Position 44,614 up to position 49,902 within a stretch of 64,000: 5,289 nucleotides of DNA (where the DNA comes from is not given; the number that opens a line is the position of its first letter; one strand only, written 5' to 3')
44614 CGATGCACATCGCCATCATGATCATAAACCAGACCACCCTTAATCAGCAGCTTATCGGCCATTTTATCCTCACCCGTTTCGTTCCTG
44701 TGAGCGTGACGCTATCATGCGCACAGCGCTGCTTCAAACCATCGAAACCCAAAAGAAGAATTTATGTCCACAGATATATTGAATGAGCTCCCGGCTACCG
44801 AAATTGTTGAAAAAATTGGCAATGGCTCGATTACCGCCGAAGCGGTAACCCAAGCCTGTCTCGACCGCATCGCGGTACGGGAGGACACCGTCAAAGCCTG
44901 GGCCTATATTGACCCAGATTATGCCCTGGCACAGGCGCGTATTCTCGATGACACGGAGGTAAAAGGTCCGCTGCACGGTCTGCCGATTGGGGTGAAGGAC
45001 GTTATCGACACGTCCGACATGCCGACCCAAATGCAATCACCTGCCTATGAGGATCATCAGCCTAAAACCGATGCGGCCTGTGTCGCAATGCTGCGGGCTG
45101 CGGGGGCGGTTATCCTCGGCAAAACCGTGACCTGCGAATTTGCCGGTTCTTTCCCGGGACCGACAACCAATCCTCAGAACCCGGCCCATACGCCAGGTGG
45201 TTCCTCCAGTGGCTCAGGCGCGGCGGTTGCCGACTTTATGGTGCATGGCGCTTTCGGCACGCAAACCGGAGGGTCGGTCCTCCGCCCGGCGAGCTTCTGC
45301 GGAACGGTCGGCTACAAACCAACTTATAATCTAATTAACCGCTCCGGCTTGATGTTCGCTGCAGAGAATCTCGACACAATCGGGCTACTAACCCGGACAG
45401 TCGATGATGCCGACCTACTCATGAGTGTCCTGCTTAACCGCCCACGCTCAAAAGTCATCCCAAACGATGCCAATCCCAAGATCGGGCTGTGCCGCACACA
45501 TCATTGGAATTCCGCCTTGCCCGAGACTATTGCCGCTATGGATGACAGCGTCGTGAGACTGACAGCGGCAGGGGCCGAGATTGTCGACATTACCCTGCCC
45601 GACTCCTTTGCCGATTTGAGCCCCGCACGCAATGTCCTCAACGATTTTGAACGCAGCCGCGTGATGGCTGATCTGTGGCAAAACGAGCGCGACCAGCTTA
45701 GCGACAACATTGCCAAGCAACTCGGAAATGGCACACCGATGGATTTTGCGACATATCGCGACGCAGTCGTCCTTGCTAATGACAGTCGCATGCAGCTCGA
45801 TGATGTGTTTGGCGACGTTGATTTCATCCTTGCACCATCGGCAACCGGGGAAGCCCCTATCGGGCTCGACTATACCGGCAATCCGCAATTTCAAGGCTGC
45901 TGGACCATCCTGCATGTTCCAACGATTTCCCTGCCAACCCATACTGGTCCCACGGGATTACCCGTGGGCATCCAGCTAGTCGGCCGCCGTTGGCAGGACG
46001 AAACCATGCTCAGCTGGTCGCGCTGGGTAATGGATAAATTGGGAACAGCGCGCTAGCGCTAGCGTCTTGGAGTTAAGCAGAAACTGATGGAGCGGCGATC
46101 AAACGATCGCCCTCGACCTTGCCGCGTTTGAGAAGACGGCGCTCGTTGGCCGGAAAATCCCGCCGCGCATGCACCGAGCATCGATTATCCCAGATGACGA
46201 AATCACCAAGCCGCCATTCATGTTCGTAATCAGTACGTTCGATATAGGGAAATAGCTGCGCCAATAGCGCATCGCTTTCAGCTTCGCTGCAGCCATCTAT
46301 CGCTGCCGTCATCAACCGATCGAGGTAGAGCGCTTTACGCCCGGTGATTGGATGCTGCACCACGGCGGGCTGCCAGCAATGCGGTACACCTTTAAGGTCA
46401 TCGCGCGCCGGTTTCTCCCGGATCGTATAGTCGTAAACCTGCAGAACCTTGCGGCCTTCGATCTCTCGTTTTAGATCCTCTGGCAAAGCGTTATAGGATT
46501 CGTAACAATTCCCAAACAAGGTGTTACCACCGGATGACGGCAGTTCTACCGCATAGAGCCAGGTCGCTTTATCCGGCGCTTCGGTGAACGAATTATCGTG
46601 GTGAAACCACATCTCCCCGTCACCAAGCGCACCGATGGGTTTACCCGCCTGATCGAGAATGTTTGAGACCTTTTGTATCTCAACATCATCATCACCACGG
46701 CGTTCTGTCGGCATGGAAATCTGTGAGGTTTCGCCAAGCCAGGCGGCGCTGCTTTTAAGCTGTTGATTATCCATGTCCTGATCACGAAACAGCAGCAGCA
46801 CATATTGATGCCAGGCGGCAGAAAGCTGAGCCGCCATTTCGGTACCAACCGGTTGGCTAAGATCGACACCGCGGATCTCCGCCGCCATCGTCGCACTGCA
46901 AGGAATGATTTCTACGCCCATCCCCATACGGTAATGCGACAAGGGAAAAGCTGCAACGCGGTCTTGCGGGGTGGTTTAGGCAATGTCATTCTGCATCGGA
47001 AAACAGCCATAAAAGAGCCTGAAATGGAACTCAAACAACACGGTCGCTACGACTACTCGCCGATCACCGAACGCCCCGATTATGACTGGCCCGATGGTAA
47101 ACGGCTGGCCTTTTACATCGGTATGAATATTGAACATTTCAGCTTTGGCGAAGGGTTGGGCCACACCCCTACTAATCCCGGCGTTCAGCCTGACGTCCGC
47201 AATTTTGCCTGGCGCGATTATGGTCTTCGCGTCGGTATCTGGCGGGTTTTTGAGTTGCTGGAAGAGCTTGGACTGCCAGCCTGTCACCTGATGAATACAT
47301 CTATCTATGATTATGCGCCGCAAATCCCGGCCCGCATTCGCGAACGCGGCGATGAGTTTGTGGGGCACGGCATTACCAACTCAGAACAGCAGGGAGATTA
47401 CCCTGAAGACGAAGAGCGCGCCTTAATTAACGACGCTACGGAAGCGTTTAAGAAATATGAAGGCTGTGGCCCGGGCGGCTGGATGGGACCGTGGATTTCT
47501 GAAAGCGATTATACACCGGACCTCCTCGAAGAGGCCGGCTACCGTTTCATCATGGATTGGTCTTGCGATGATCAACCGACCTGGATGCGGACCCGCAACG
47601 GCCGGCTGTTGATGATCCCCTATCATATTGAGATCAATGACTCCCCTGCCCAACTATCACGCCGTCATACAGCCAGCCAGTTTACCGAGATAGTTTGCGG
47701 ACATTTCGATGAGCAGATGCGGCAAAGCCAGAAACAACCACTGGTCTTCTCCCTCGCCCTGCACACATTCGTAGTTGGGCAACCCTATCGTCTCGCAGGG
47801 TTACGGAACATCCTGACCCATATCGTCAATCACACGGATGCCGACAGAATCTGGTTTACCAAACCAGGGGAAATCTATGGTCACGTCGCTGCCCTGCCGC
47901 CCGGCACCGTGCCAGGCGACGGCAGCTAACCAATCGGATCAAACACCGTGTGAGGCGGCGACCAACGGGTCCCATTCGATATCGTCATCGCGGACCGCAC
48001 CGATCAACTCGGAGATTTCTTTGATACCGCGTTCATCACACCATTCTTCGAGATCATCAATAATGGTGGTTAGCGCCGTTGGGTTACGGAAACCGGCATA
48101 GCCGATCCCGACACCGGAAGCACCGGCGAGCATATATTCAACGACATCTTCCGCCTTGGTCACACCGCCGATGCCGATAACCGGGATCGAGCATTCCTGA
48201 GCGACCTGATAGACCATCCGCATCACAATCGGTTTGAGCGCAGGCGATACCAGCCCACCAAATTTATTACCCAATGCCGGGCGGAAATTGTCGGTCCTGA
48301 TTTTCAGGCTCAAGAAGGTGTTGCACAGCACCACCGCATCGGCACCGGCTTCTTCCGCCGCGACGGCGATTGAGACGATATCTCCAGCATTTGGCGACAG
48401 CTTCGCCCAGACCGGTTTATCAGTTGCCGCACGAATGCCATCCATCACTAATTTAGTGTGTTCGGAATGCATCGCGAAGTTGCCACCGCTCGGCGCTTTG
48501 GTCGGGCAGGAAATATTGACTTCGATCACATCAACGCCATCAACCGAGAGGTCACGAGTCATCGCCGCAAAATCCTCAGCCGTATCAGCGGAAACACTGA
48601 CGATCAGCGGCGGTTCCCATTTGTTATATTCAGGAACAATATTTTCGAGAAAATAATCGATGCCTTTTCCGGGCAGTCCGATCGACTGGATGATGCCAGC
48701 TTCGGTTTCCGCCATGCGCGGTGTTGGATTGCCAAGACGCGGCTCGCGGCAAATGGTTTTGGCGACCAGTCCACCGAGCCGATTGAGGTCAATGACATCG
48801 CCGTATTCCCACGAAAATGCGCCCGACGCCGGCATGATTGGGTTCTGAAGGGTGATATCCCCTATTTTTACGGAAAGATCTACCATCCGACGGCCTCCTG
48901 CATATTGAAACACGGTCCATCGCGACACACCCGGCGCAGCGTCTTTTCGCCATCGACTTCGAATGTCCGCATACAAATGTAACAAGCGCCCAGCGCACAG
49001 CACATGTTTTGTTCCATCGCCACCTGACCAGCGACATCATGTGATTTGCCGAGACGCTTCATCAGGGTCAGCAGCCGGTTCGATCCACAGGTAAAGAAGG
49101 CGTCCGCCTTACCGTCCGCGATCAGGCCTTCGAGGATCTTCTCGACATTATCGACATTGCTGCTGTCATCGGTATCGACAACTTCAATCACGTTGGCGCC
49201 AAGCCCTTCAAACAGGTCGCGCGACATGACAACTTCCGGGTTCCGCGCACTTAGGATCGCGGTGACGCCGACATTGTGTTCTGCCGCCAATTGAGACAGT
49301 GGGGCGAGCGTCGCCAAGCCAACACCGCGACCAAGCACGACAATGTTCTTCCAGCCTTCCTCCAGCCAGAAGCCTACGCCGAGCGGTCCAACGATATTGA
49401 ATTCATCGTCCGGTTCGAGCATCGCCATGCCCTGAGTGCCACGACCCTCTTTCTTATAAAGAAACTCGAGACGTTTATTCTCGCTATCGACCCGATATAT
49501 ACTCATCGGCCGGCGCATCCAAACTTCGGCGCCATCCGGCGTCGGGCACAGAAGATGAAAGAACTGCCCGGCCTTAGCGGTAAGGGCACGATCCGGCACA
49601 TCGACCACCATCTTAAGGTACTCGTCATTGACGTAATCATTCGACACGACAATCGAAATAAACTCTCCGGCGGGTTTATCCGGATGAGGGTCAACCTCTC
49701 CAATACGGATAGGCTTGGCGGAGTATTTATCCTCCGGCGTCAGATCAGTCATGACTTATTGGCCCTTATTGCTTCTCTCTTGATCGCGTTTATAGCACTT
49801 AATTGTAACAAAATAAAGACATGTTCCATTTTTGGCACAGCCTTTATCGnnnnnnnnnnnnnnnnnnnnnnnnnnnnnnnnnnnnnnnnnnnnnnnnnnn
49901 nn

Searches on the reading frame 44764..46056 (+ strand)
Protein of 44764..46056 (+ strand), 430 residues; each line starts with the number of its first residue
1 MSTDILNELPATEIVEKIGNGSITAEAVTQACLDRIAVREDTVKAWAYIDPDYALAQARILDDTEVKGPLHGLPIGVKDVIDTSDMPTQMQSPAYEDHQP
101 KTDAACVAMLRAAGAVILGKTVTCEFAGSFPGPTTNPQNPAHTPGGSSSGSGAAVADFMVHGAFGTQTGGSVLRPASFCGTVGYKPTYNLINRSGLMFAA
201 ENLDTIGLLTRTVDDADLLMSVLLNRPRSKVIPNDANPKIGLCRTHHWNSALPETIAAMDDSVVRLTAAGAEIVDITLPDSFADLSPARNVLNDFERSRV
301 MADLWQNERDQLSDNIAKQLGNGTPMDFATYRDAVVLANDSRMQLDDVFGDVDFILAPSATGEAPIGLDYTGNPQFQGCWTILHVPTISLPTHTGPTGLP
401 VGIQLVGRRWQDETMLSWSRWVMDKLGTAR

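Call 62: search_protein_families(library=pfam, proteins=[window:44764-46056:+])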
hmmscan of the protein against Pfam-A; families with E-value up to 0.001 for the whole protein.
window:44764-46056:+ (430 aa): 1 family
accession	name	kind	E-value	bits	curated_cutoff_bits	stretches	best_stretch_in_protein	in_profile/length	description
PF01425.27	Amidase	-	5.9e-81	273.2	27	1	28-416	2-445/445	Amidase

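Call 64: search_protein_families(library=ncbifam, proteins=[window:44764-46056:+], max_evalue=0.01)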
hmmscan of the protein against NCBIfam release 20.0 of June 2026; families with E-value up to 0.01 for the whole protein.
window:44764-46056:+ (430 aa): 26 families (the best 25 are shown)
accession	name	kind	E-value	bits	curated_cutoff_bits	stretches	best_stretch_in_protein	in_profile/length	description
NF005688.0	PRK07488.1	equivalog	6.2e-65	219.9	532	2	5-308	7-319/474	indoleacetamide hydrolase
NF004815.0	PRK06169.1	equivalog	9.9e-60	202.4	506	1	6-425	7-458/471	amidase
TIGR00132.1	gatA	equivalog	1e-59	202.6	481.1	2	16-224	3-218/466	Asp-tRNA(Asn)/Glu-tRNA(Gln) amidotransferase subunit GatA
NF005687.0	PRK07487.1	subfamily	3.6e-53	181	428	1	8-420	7-450/468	amidase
NF005460.0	PRK07056.1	subfamily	6.6e-53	180.3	447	1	13-423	12-450/457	amidase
NF006043.0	PRK08186.1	subfamily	9.8e-51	172.9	487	1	11-423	9-445/600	allophanate hydrolase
NF006169.0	PRK08310.1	equivalog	2.9e-50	171.8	391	1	63-424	19-392/395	amidase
NF006631.0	PRK09201.1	equivalog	2.1e-49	168.5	461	1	8-419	6-448/466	AtzE family amidohydrolase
NF004816.0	PRK06170.1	equivalog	1e-48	166.2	503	2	9-223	12-242/493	amidase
TIGR02715.1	amido_AtzE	subfamily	5.2e-47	160.8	425.75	1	12-419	3-441/452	AtzE family amidohydrolase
NF005686.0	PRK07486.1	subfamily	8.6e-47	159.9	465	2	4-360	9-394/486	amidase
NF005450.0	PRK07042.1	equivalog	1.6e-46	158.8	458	1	6-421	4-447/464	amidase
TIGR02713.1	allophanate_hyd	equivalog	1.9e-46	158.8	511.05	1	55-422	14-409/563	allophanate hydrolase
NF004717.0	PRK06061.1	equivalog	7.6e-46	156.8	498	2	12-223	20-239/483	amidase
NF006006.0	PRK08137.1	equivalog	7.5e-44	150.4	534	1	11-226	36-269/529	amidase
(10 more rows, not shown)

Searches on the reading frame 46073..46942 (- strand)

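Call 62: search_protein_families(library=pfam, proteins=[window:46073-46942:-])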
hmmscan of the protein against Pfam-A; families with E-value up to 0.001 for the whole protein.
window:46073-46942:- (289 aa): 1 family
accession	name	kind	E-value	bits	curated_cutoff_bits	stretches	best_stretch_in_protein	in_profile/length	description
PF02668.22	TauD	-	3.3e-53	181.8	27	1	14-273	4-265/267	Taurine catabolism dioxygenase TauD, TfdA family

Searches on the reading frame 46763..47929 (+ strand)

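Call 62: search_protein_families(library=pfam, proteins=[window:46763-47929:+])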
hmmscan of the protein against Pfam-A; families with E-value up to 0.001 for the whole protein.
window:46763-47929:+ (388 aa): 1 family
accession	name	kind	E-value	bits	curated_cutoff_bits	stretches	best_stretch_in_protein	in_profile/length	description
PF01522.26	Polysacc_deac_1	-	4.9e-06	26.9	23.1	1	153-262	15-123/124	Polysaccharide deacetylase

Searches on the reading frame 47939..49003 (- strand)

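Call 10: search_protein_families(library=pfam, proteins=[window:47939-49003:-])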
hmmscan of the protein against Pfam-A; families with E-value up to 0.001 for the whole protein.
window:47939-49003:- (354 aa): 4 families
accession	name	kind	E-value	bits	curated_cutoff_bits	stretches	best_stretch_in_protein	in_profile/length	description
PF01180.27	DHO_dh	-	9.3e-61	206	27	1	43-320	2-289/291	Dihydroorotate dehydrogenase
PF01207.24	Dus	-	1.4e-08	34.6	20.4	1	261-324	173-236/311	Dihydrouridine synthase (Dus)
PF00977.27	His_biosynth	-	8.3e-05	22.6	23.6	1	260-318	61-119/228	Histidine biosynthesis protein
PF03060.21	NMO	-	0.00041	20.3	28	1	260-302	181-223/331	Nitronate monooxygenase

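Call 64: search_protein_families(library=ncbifam, proteins=[window:47939-49003:-], max_evalue=0.01)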
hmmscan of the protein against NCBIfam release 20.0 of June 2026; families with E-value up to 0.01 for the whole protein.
window:47939-49003:- (354 aa): 27 families (the best 25 are shown)
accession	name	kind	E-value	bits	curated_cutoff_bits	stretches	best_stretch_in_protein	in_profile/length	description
NF005574.0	PRK07259.1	equivalog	4.9e-98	327.8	269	1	40-338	2-303/304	dihydroorotate dehydrogenase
TIGR01037.2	pyrD_sub1_fam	subfamily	2e-85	286.5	270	1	43-336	1-298/300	dihydroorotate dehydrogenase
NF041011.1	dihydoor_dh_Arch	equivalog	6.7e-54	182.9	330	1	45-336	1-286/289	dihydroorotate dehydrogenase PyrD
NF006183.0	PRK08318.1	equivalog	1.9e-38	132.4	335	1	40-347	1-329/422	NAD-dependent dihydropyrimidine dehydrogenase subunit PreA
NF002702.0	PRK02506.1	equivalog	2.4e-37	128.7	301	1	40-338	1-310/313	dihydroorotate oxidase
NF005741.0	PRK07565.1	subfamily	5.7e-25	88.1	303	1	41-340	2-309/335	dihydroorotate dehydrogenase-like protein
NF003652.0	PRK05286.2-5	equivalog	3.8e-21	75.6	267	1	82-330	91-352/353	quinone-dependent dihydroorotate dehydrogenase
NF003645.0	PRK05286.1-2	equivalog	2.9e-20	72.4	366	1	43-337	46-354/359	quinone-dependent dihydroorotate dehydrogenase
NF003650.0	PRK05286.2-3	equivalog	9e-16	57.7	477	1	83-336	114-387/393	quinone-dependent dihydroorotate dehydrogenase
NF003649.0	PRK05286.2-2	equivalog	9e-15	54.5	505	1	43-336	50-348/351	quinone-dependent dihydroorotate dehydrogenase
TIGR01036.1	pyrD_sub2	equivalog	1e-14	54.1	200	1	73-337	75-354/356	dihydroorotate dehydrogenase (quinone)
NF003648.0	PRK05286.2-1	equivalog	1.2e-14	54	433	1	83-337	92-355/360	quinone-dependent dihydroorotate dehydrogenase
NF003651.0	PRK05286.2-4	equivalog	2.5e-14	52.7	448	1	85-336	105-374/377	quinone-dependent dihydroorotate dehydrogenase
NF003646.0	PRK05286.1-4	equivalog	6.9e-14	51.4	457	1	39-316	41-334/341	quinone-dependent dihydroorotate dehydrogenase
NF003644.0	PRK05286.1-1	equivalog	5.3e-11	42.2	418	1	41-307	43-325/336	quinone-dependent dihydroorotate dehydrogenase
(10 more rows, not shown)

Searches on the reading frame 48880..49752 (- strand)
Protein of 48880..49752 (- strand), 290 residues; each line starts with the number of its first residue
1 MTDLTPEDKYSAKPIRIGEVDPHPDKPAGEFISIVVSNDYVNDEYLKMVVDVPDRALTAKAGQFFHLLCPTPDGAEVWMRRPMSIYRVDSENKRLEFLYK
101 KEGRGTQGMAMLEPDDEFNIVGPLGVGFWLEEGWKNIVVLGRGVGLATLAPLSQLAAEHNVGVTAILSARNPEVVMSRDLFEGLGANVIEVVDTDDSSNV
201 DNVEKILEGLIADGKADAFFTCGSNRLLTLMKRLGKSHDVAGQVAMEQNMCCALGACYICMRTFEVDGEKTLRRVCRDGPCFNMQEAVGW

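Call 10: search_protein_families(library=pfam, proteins=[window:48880-49752:-])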
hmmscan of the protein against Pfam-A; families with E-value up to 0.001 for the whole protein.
window:48880-49752:- (290 aa): 1 family
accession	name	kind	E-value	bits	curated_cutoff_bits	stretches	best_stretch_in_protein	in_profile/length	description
PF10418.14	DHODB_Fe-S_bind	-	2e-08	34.3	23.9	1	247-286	1-39/41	Iron-sulfur cluster binding domain of dihydroorotate dehydrogenase B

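Call 64: search_protein_families(library=ncbifam, proteins=[window:48880-49752:-], max_evalue=0.01)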
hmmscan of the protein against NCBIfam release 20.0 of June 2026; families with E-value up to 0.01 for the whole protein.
window:48880-49752:- (290 aa): 15 families
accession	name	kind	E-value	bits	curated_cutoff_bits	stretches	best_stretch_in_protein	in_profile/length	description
NF000799.0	PRK00054.1-4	equivalog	3.8e-37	127.8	314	1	34-288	8-257/258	dihydroorotate dehydrogenase electron transfer subunit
NF000797.0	PRK00054.1-2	equivalog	2.8e-34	118.6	270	1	42-284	26-262/267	dihydroorotate dehydrogenase electron transfer subunit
NF000798.0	PRK00054.1-3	equivalog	9.4e-34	117.1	219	1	33-286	8-241/244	dihydroorotate dehydrogenase electron transfer subunit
NF004862.0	PRK06222.1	subfamily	2.8e-30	105.8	220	1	35-285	4-246/281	sulfide/dihydroorotate dehydrogenase-like FAD/NAD-binding protein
NF009414.0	PRK12778.1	equivalog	3.6e-24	85.1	1103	1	35-285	4-246/752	bifunctional dihydroorotate dehydrogenase B NAD binding subunit/NADPH-dependent glutamate synthase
NF000796.0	PRK00054.1-1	equivalog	1.6e-23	83.2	224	1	54-286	24-234/254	dihydroorotate dehydrogenase electron transfer subunit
NF004470.0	PRK05802.1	equivalog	1.5e-17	63.6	313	1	33-277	68-315/330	sulfide/dihydroorotate dehydrogenase-like FAD/NAD-binding protein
NF009413.0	PRK12775.1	equivalog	1.5e-12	46.1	1895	1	40-283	9-244/1006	putative trifunctional 2-polyprenylphenol hydroxylase/glutamate synthase subunit beta/ferritin domain-containing protein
NF009415.0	PRK12779.1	equivalog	2.3e-10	39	1519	1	34-283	652-914/944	putative bifunctional glutamate synthase subunit beta/2-polyprenylphenol hydroxylase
NF006220.0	PRK08345.1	subfamily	1.1e-09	38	395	1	55-287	39-287/294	cytochrome-c3 hydrogenase subunit gamma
NF040835.1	sulfhyd_HydG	equivalog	1.8e-08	34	650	1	57-286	48-283/292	NADPH-dependent hydrogenase/sulfhydrogenase 1 subunit gamma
TIGR02911.1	sulfite_red_B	equivalog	3.1e-07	29.8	288.6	1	58-286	30-255/261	anaerobic sulfite reductase subunit AsrB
NF040830.1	sulfhyd_ShyC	equivalog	8.3e-07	28.5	600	0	244-288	242-282/288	NAD(P)-dependent hydrogenase/sulfhydrogenase 2 subunit gamma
NF005128.0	PRK06567.1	equivalog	0.0027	15.6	1072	1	33-142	795-903/1031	putative bifunctional glutamate synthase subunit beta/2-polyprenylphenol hydroxylase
NF045803.1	MethMoxFADbindMmoC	equivalog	0.0037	16.1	500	1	32-149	108-228/343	aromatic/alkene monooxygenase hydroxylase FAD-binding subunit MmoC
